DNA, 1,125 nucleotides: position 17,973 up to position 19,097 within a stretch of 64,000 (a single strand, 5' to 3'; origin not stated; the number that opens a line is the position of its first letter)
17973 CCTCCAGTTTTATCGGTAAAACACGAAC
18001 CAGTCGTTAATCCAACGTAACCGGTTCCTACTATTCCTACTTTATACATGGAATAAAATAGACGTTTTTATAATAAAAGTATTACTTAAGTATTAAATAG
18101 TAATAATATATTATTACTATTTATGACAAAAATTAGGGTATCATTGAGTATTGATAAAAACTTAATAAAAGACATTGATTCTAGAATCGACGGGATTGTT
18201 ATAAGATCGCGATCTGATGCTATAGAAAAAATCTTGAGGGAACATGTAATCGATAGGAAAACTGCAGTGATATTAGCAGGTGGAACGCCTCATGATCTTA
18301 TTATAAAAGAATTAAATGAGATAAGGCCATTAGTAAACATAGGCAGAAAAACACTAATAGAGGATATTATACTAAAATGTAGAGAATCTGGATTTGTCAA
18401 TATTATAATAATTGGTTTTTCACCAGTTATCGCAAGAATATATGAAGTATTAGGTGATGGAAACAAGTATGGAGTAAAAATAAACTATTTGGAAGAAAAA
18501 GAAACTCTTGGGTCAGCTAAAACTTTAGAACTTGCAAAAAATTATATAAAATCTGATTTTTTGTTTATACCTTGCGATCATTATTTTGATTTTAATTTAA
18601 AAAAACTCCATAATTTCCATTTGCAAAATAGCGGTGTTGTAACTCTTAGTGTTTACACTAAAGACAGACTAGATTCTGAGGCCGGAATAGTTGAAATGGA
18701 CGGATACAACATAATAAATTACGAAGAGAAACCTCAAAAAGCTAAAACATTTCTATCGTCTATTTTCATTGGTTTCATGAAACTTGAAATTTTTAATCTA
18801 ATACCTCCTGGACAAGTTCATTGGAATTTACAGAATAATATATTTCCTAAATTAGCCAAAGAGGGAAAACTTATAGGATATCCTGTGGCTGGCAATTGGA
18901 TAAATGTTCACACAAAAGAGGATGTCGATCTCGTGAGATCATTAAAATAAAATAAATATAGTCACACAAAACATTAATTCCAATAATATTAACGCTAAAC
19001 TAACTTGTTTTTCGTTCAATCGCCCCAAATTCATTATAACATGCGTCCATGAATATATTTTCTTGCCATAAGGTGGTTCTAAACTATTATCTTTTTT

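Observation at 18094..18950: RHH DNA-binding domain fused to a nucleotidyltransferase fold with a degenerate active-site loop, behind a perfect 30-bp palindrome: candidate sugar-nucleotide-sensing regulator of the glycan island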

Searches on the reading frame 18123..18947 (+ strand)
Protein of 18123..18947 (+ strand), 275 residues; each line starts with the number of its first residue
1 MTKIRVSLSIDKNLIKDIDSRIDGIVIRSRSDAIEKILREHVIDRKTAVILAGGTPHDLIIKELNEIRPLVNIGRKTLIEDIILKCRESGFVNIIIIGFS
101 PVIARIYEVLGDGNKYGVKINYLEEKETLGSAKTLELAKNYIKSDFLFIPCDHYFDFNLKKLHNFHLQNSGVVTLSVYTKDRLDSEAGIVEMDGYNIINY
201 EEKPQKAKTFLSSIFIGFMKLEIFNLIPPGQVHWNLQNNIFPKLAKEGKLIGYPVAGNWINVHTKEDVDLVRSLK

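Call 3: search_protein_families(library=pfam, proteins=[window:18123-18947:+], max_evalue=0.01)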
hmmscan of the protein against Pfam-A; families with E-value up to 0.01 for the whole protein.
window:18123-18947:+ (275 aa): 3 families
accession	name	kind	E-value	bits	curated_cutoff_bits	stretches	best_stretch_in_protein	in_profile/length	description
PF00483.29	NTP_transferase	-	9.6e-20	71.6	21.2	1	48-211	2-173/245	Nucleotidyl transferase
PF12804.13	NTP_transf_3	-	0.0031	18.2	27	1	48-155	1-98/160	MobA-like NTP transferase domain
PF01402.27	RHH_1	-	0.0033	17.8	20.5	1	5-42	1-37/39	Ribbon-helix-helix protein, copG family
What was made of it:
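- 18123..18260 (+): Ribbon-helix-helix DNA-binding domain (res 1-46). Predicted DNA-reading strand K3-x-R5-V-S7-L-S9. Pfam RHH_1 (call 3).
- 18261..18947 (+): Sugar-1-phosphate nucleotidyltransferase-like domain (res 47-275), proposed ligand sensor. PF00483 E 1e-19 (call 3).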

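Call 4: search_protein_families(library=ncbifam, proteins=[window:18123-18947:+], max_evalue=0.01)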
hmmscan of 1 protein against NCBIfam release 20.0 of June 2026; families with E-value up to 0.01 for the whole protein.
window:18123-18947:+ (275 aa): 18 families
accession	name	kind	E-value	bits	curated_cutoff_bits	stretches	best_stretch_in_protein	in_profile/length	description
NF045761.1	NAMPUrTaseMurU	equivalog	1.6e-16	60.8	250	1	48-269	3-221/226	N-acetylmuramate alpha-1-phosphate uridylyltransferase MurU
TIGR03992.1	Arch_glmU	subfamily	5.7e-16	58.4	292.1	1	47-228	2-177/393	bifunctional sugar-1-phosphate nucleotidylyltransferase/acetyltransferase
NF052502.1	man1P_GTase_Rv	exception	1.3e-12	47.3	440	1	47-267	2-222/352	mannose-1-phosphate guanylyltransferase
TIGR01208.1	rmlA_long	equivalog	4.7e-12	45.5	320.25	1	48-268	2-227/353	glucose-1-phosphate thymidylyltransferase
NF041313.1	UDPGP_AglF_Halo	equivalog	8.6e-11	41.7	400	1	48-269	3-228/234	UTP--glucose-1-phosphate uridylyltransferase AglF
NF049965.1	GlMnHpPGnyltfHddC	equivalog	1.4e-09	37.9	300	1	47-225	2-173/221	D-glycero-D-manno-heptose 1-phosphate guanosyltransferase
TIGR01207.1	rmlA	equivalog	1.7e-09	37.2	360.65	1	49-209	3-165/286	glucose-1-phosphate thymidylyltransferase RfbA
NF003670.0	PRK05293.1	equivalog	2.7e-09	36.4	470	1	47-264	6-247/382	glucose-1-phosphate adenylyltransferase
TIGR02623.1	G1P_cyt_trans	equivalog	4.1e-09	36.3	300.25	1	135-270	110-240/255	glucose-1-phosphate cytidylyltransferase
NF012024.0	PRK15480.1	equivalog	1.9e-08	33.8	588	1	46-212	4-172/292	glucose-1-phosphate thymidylyltransferase RfbA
TIGR02091.1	glgC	equivalog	7.2e-08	31.9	424.9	1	48-264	3-248/364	glucose-1-phosphate adenylyltransferase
NF041135.1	IPPtranDIPPsyn_Thcocales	equivalog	7.2e-05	21.9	580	1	47-269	2-211/419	bifunctional L-myo-inositol-1-phosphate cytidylyltransferase/CDP-L-myo-inositol myo-inositolphosphotransferase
NF001947.0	PRK00725.1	subfamily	0.00013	20.8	470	0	138-210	125-199/426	glucose-1-phosphate adenylyltransferase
NF045495.1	AdoCbiPCobY_Meth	equivalog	0.00024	20.7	250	1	48-153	3-104/195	adenosylcobinamide-phosphate guanylyltransferase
NF003381.0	PRK04460.1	equivalog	0.0016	18.5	105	1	3-46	4-47/139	nickel-responsive transcriptional regulator NikR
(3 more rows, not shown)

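Call 6: find_homologous_proteins(query=window:18123-18947:+, max_evalue=0.00001)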
Query window:18123-18947:+ (275 aa): 270 proteins with E <= 0.00001 among 1711 candidates; the best 120 are listed.
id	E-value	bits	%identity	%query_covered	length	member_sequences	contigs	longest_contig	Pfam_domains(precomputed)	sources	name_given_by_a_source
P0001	5.4e-173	592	97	100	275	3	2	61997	PF00483.30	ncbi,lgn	-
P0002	1.4e-123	430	69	100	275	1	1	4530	PF00483.30,PF12804.14,PF01402.28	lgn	-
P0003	8.4e-123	427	66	99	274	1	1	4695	PF00483.30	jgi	jgi:NDP-sugar pyrophosphorylase family protein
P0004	1.4e-120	420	65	99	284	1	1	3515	PF00483.30,PF12804.14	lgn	-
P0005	1.7e-120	420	66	99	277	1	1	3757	PF00483.30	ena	-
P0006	2.6e-120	419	66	99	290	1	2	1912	PF00483.30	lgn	-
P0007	7.2e-120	418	68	98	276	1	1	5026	PF00483.30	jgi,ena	-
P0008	5.9e-119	415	67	99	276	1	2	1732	PF00483.30,PF01402.28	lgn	-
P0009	8.9e-119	414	65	99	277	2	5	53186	PF00483.30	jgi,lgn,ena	-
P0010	1.4e-118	413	65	99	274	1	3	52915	PF00483.30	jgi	jgi:mannose-1-phosphate guanylyltransferase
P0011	1.9e-118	413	67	99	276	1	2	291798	PF00483.30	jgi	-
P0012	2.6e-118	412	67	99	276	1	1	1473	PF00483.30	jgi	-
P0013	3.1e-118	412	65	98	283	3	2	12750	PF00483.30,PF12804.14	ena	-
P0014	5.7e-118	411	65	99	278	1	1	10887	PF00483.30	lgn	-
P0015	9.7e-118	411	64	99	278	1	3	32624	PF00483.30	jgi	-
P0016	1.0e-117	411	66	99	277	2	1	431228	PF00483.30,PF12804.14,PF01402.28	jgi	-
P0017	1.0e-117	411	65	99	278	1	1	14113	PF00483.30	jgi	-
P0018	2.0e-117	410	61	99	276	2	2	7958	PF00483.30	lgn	-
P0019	4.2e-117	408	66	98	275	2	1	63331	PF00483.30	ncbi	-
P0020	4.3e-117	408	66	99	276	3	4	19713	PF00483.30,PF12804.14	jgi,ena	-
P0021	5.3e-117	408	64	99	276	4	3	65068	PF00483.30,PF01402.28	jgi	jgi:NDP-sugar pyrophosphorylase family protein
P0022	5.4e-117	408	65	98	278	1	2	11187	PF00483.30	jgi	jgi:NDP-sugar pyrophosphorylase family protein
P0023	6.6e-117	408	65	99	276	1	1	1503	PF00483.30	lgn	-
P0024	1.1e-116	407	63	99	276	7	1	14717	PF00483.30,PF12804.14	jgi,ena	-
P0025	1.8e-116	406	65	98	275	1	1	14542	PF00483.30,PF01402.28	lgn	-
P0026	3.5e-116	405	64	98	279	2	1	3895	PF00483.30,PF12804.14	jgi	-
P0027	8.7e-116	404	65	98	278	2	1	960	PF00483.30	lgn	-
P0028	1.6e-115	403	63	99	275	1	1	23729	PF00483.30,PF01402.28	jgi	jgi:NDP-sugar pyrophosphorylase family protein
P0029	2.7e-115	403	66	99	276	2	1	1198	PF00483.30,PF01402.28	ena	-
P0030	1.6e-114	400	63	98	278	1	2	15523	PF00483.30,PF12804.14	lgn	-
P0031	1.8e-114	400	63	99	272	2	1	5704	PF00483.30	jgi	jgi:mannose-1-phosphate guanylyltransferase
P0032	2.7e-114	399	64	99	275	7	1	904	PF00483.30,PF01402.28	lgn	-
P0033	4.8e-114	398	65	97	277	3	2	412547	PF00483.30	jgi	jgi:NDP-sugar pyrophosphorylase family protein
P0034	1.0e-113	397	62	99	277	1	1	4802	PF00483.30,PF12804.14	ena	-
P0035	2.2e-113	396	63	99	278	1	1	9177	PF00483.30,PF12804.14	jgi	jgi:NDP-sugar pyrophosphorylase family protein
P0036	3.9e-113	396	64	97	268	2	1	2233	PF00483.30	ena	-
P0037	5.4e-113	395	65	97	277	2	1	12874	PF00483.30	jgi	jgi:mannose-1-phosphate guanylyltransferase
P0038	6.7e-113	395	64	99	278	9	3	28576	PF00483.30,PF12804.14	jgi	jgi:NDP-sugar pyrophosphorylase family protein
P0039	2.2e-112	393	63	99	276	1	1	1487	PF00483.30,PF12804.14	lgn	-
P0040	2.6e-112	393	62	99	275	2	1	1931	PF00483.30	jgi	-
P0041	3.0e-112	393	62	99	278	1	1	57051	PF00483.30,PF12804.14,PF01402.28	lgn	-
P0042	3.0e-112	393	62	99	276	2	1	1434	PF00483.30,PF12804.14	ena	-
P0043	3.0e-112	393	60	99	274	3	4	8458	PF00483.30,PF12804.14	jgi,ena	-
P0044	4.7e-112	392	62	99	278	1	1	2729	PF00483.30,PF12804.14,PF01402.28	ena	-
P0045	5.1e-112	392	61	99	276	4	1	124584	PF00483.30,PF12804.14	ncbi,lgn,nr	ncbi:MAG: NTP transferase domain-containing protein [Candidatus Aenigmarchaeota archaeon]|nr:NTP tra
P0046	7.2e-112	391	63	97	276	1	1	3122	PF00483.30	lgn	-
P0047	1.7e-111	390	66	99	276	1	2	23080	PF00483.30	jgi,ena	-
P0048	3.6e-111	389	61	99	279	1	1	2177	PF00483.30,PF12804.14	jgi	jgi:NDP-sugar pyrophosphorylase family protein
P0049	4.5e-111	389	62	98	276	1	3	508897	PF00483.30,PF12804.14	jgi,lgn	jgi:NDP-sugar pyrophosphorylase family protein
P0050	9.0e-111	388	63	99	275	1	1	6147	PF00483.30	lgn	-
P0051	1.1e-110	387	62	99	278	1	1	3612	PF00483.30,PF12804.14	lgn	-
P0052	1.6e-110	387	61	97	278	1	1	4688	PF00483.30,PF12804.14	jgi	jgi:NDP-sugar pyrophosphorylase family protein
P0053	2.2e-110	386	63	99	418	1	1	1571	PF00483.30,PF01402.28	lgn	-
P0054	2.5e-110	386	61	97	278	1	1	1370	PF00483.30,PF12804.14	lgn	-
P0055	5.0e-110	385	64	97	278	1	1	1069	PF00483.30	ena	-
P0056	6.1e-110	385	62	99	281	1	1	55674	PF00483.30,PF12804.14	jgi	jgi:NDP-sugar pyrophosphorylase family protein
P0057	9.1e-110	384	61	97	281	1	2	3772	PF00483.30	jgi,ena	-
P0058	1.6e-109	384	61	98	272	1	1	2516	PF00483.30,PF12804.14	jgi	jgi:mannose-1-phosphate guanylyltransferase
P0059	4.8e-109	382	64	97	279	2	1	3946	PF00483.30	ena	-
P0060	8.9e-109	381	59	99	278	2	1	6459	PF00483.30,PF12804.14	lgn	-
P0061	6.8e-108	378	61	99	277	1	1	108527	PF00483.30,PF12804.14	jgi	-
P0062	8.5e-108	378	59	99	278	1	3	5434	PF00483.30,PF12804.14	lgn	-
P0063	1.3e-107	377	58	97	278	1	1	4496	PF00483.30,PF12804.14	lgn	-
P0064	4.2e-107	376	60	99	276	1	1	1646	PF00483.30,PF12804.14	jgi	-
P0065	4.3e-107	376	61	99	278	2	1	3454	PF00483.30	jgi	jgi:NDP-sugar pyrophosphorylase family protein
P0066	1.7e-106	374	61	97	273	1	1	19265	PF00483.30,PF12804.14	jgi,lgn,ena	-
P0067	2.0e-106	373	58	96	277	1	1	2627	PF00483.30,PF12804.14,PF01402.28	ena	-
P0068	2.6e-106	373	58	97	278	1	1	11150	PF00483.30,PF12804.14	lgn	-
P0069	4.1e-106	372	59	97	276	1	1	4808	PF00483.30,PF12804.14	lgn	-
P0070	2.2e-105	370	60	97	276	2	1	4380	PF00483.30,PF12804.14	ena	-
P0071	2.9e-105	370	60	97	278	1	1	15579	PF00483.30,PF12804.14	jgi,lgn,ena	-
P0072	3.0e-105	370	56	99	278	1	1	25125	PF00483.30,PF12804.14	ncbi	-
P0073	3.7e-105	369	59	99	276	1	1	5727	PF00483.30,PF12804.14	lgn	-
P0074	3.8e-105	369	60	97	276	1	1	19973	PF00483.30,PF12804.14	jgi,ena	-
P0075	6.2e-105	369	59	97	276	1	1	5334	PF00483.30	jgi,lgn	jgi:NDP-sugar pyrophosphorylase family protein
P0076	8.9e-105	368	57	97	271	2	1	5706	PF00483.30,PF12804.14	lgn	-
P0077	1.7e-104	367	60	97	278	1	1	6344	PF00483.30,PF12804.14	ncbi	-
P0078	1.8e-104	367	60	98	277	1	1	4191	PF00483.30,PF12804.14,PF01402.28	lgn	-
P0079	2.6e-104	367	58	100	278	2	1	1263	PF00483.30,PF12804.14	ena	-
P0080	3.5e-104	366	60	99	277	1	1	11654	PF00483.30,PF12804.14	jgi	jgi:NDP-sugar pyrophosphorylase family protein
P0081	1.4e-103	364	66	83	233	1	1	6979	PF00483.30,PF12804.14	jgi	jgi:NDP-sugar pyrophosphorylase family protein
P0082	1.5e-103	364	59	97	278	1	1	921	PF00483.30,PF12804.14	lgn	-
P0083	5.3e-103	362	58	98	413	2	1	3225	PF00483.30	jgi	jgi:dTDP-glucose pyrophosphorylase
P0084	2.7e-102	360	61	95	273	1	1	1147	PF00483.30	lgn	-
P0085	5.2e-102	359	59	97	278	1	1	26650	PF00483.30,PF12804.14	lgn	-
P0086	7.0e-102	359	57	98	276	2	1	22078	PF00483.30,PF12804.14,PF01402.28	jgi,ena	-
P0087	1.6e-101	357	58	97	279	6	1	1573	PF00483.30,PF12804.14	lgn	-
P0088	2.1e-101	357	58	100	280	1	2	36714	PF00483.30,PF01402.28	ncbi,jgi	-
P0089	7.5e-101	355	55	99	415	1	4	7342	PF00483.30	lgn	-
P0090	5.3e-100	352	56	99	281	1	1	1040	PF00483.30,PF12804.14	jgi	jgi:mannose-1-phosphate guanylyltransferase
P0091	3.0e-98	347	57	99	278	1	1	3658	PF00483.30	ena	-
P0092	3.8e-98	346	54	100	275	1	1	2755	PF00483.30,PF12804.14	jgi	jgi:NDP-sugar pyrophosphorylase family protein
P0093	5.8e-98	346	54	100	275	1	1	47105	PF00483.30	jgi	jgi:mannose-1-phosphate guanylyltransferase/phosphomannomutase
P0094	8.2e-98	345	53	100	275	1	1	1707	PF00483.30,PF12804.14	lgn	-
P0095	1.5e-97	344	55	99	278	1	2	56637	PF00483.30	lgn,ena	-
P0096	9.4e-97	342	57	99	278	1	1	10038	PF00483.30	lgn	-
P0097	9.8e-97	342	55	99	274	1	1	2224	PF00483.30,PF01402.28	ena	-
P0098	1.4e-96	341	56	100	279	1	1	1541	PF00483.30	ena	-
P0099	2.3e-96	340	53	100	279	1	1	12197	PF00483.30,PF12804.14,PF01402.28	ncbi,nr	ncbi:MAG: NTP transferase domain-containing protein [Candidatus Aenigmarchaeota archaeon]|nr:NTP tra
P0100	7.1e-96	339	56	97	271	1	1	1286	PF00483.30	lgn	-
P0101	1.1e-95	338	57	97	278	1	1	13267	PF00483.30,PF12804.14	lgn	-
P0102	1.9e-95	338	54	99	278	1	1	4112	PF00483.30,PF12804.14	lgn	-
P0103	2.0e-95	337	54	97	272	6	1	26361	PF00483.30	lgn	-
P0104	8.4e-95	335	58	98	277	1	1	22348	PF00483.30,PF12804.14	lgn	-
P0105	4.0e-94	333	53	97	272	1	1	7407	PF00483.30,PF12804.14,PF01402.28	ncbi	-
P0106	4.5e-94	333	56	99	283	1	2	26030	PF00483.30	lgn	-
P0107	8.4e-94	332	55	99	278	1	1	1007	PF00483.30,PF12804.14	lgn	-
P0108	8.7e-94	332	55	99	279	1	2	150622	PF00483.30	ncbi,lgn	-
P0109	5.2e-93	330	61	84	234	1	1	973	PF00483.30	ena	-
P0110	1.1e-91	325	54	99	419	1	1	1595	PF00483.30,PF19891.6,PF12441.15,PF07878.18,PF12804.14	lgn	-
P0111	3.7e-91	323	65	79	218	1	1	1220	PF00483.30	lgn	-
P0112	4.7e-91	323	51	98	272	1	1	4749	PF00483.30,PF12804.14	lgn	-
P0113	5.6e-91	323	55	96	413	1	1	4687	PF00483.30,PF12804.14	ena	-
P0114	2.4e-90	321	54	99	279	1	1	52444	PF00483.30,PF24434.2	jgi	jgi:NDP-sugar pyrophosphorylase family protein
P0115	6.2e-89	316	55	91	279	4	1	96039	PF00483.30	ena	-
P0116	1.1e-88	315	52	96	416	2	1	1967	PF00483.30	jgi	jgi:dTDP-glucose pyrophosphorylase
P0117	1.6e-88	315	58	84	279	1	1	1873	PF00483.30,PF24434.2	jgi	-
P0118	3.4e-88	314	53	95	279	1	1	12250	PF00483.30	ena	-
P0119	1.5e-87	312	54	91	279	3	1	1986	PF00483.30,PF23807.2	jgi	jgi:mannose-1-phosphate guanylyltransferase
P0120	3.7e-87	310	53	99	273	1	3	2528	PF00483.30,PF12804.14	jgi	jgi:NDP-sugar pyrophosphorylase family protein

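Call 7: search_solved_structures(query=window:18123-18947:+, max_evalue=0.01, show_alignments=2)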
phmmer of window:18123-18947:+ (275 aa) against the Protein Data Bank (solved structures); distinct sequences matched with E-value up to 0.01: 31.
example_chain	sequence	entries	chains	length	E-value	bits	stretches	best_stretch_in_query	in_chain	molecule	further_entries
7whr_B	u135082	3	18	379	4.3e-12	49.3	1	47-268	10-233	Nucleotidyl transferase family protein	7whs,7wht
3hl3_A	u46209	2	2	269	3.3e-10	43.2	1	48-227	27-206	Glucose-1-phosphate thymidylyltransferase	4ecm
8x7s_B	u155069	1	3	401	5.1e-10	42.6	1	65-263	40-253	UTP--glucose-1-phosphate uridylyltransferase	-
7d72_K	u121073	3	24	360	1.2e-09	41.3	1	48-267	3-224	Mannose-1-phosphate guanyltransferase beta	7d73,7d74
7x8j_A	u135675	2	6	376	8e-07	32.1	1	48-267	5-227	Mannose-1-phosphate guanylyltransferase 1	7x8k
8yre_D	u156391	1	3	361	8.4e-07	32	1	48-267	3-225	Mannose-1-phosphate guanylyltransferase 1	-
8yre_A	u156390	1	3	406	1.2e-06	31.6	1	46-228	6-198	ADP-glucose pyrophosphorylase family protein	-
1mp3_A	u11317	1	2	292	1.3e-06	31.4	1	47-211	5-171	GLUCOSE-1-PHOSPHATE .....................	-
1h5s_D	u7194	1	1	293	1.3e-06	31.4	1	47-212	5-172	Glucose-1-phosphate thymidylyltransferase 1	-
3zlk_A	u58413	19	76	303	1.4e-06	31.2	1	45-213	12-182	GLUCOSE-1-PHOSPHATE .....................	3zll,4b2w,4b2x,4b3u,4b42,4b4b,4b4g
4arw_A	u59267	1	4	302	1.5e-06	31.2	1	46-213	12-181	GLUCOSE-1-PHOSPHATE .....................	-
5ify_A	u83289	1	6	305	1.6e-06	31.1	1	44-212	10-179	Glucose-1-phosphate thymidylyltransferase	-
1lvw_A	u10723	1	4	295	1.7e-06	31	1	49-210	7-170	glucose-1-phosphate thymidylyltransferase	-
1h5r_B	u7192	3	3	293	1.8e-06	30.9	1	47-212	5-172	GLUCOSE-1-PHOSPHATE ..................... | Glucose-1-phosphate thymidylyltransferase 1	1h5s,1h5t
1h5s_A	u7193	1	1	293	1.8e-06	30.9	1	47-211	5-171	Glucose-1-phosphate thymidylyltransferase 1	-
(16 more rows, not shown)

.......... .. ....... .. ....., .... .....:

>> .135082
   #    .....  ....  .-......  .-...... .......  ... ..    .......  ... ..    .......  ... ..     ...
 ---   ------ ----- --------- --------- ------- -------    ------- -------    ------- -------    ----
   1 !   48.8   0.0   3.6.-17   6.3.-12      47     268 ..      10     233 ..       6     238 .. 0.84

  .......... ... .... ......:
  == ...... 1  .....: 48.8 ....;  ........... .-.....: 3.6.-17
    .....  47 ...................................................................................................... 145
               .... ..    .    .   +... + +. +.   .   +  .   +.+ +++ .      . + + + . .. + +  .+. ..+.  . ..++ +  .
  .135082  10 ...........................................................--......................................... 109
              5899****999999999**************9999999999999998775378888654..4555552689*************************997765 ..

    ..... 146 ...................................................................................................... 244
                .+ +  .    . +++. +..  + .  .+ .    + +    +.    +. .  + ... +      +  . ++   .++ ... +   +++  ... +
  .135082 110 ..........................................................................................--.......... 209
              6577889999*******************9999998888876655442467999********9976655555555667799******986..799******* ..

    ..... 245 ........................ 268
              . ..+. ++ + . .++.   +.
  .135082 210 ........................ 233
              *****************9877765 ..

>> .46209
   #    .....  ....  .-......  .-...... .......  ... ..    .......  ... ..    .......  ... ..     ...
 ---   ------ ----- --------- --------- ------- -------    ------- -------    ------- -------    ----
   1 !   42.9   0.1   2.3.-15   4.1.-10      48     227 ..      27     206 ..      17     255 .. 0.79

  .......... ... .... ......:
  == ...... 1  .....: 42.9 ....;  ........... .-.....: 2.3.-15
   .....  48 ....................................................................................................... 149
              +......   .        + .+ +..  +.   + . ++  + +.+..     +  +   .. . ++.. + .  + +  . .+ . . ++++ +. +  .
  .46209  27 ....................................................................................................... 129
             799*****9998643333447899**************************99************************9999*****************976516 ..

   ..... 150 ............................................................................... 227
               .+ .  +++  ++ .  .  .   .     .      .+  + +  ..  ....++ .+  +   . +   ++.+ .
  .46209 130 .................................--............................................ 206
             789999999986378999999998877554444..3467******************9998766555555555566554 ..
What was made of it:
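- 18279..18299 (+): Degenerate nucleotide-binding loop GGTPHDL (canonical G-G-x-G-T-R-L). Alignment to 7whr (call 7).
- Checked: The loop GGTPHDL occupies res 53-59 (18279..18299), where canonical enzymes have G-G-x-G-T-R-L (alignment to 7whr, call 7).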
